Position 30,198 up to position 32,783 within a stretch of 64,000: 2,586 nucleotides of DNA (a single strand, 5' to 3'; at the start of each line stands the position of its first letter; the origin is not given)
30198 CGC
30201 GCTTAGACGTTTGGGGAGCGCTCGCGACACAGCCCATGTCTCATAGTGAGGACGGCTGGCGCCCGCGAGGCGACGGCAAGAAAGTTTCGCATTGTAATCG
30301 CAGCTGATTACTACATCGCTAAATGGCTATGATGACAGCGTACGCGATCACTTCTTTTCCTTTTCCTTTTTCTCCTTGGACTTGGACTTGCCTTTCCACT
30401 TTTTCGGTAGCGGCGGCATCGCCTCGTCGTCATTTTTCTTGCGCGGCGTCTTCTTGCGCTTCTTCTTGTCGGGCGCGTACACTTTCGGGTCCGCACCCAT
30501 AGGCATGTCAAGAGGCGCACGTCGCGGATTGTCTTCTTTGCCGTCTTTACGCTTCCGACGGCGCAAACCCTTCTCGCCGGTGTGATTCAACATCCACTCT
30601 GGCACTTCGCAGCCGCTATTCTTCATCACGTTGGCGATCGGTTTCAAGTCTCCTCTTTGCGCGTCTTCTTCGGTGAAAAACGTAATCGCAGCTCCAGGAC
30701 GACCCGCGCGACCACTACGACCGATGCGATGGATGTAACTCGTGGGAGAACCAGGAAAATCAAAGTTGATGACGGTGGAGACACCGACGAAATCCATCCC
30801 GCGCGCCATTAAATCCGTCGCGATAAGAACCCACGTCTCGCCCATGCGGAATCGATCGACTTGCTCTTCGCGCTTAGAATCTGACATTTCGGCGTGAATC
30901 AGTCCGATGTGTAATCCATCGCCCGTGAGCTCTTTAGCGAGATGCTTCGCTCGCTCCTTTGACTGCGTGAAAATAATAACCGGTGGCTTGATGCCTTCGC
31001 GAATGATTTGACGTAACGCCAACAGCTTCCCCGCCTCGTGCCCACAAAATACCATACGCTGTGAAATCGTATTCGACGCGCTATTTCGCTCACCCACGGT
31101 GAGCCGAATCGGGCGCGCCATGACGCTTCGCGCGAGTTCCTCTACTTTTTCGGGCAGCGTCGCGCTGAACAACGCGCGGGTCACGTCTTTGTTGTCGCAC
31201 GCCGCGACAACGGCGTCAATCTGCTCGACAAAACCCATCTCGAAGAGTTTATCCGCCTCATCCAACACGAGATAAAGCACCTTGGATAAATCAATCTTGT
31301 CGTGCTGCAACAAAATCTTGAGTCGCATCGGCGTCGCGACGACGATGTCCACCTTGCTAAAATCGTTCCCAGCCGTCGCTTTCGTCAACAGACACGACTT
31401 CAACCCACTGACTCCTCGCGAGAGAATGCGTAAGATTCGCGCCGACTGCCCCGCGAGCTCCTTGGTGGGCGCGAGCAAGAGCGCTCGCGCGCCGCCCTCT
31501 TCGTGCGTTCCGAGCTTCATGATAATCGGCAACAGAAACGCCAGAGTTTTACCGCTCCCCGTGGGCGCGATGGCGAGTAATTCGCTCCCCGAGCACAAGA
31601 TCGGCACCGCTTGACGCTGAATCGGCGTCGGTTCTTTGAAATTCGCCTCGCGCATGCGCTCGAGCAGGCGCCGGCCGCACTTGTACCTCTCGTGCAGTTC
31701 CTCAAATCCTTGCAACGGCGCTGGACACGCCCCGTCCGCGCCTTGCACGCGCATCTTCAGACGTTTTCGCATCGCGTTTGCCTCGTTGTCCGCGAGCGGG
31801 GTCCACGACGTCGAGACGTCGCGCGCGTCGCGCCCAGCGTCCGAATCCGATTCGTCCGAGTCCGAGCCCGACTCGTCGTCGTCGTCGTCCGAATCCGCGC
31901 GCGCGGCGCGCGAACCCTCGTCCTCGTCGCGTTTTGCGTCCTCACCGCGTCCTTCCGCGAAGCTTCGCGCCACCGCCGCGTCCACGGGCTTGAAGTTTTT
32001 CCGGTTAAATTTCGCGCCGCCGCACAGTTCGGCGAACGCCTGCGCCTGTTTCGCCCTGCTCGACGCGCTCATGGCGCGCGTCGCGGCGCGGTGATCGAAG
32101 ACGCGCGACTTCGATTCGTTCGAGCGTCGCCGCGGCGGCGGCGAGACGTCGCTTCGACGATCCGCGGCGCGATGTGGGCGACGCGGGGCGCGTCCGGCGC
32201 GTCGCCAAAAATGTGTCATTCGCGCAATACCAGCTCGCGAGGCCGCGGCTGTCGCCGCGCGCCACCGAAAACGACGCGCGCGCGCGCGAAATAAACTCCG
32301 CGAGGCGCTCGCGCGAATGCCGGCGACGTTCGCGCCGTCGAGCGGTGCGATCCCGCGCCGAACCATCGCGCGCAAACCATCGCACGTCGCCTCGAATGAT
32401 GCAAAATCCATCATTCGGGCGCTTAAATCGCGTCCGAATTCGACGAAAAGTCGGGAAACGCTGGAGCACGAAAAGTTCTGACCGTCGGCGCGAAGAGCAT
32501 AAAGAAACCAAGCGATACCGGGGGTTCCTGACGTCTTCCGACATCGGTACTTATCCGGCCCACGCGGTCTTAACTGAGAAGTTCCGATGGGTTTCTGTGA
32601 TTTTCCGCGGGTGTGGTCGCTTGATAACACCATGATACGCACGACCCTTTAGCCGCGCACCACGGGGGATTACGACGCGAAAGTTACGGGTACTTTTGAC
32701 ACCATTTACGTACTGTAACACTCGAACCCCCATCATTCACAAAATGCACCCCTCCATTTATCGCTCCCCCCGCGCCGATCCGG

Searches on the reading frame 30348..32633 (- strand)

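Call 46: search_protein_families(library=pfam, proteins=[window:30348-32633:-], max_evalue=0.00001)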
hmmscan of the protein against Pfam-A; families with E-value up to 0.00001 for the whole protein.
window:30348-32633:- (761 aa): 3 families
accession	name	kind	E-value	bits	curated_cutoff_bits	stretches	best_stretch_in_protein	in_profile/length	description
PF00270.35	DEAD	-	7.3e-39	133.6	26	1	336-500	1-167/167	DEAD/DEAH box helicase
PF00271.37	Helicase_C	-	3.8e-29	101.6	23.5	1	536-644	2-110/110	Helicase conserved C-terminal domain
PF04851.21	ResIII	-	2.9e-06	27.7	22.5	1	339-493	8-162/164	Type III restriction enzyme, res subunit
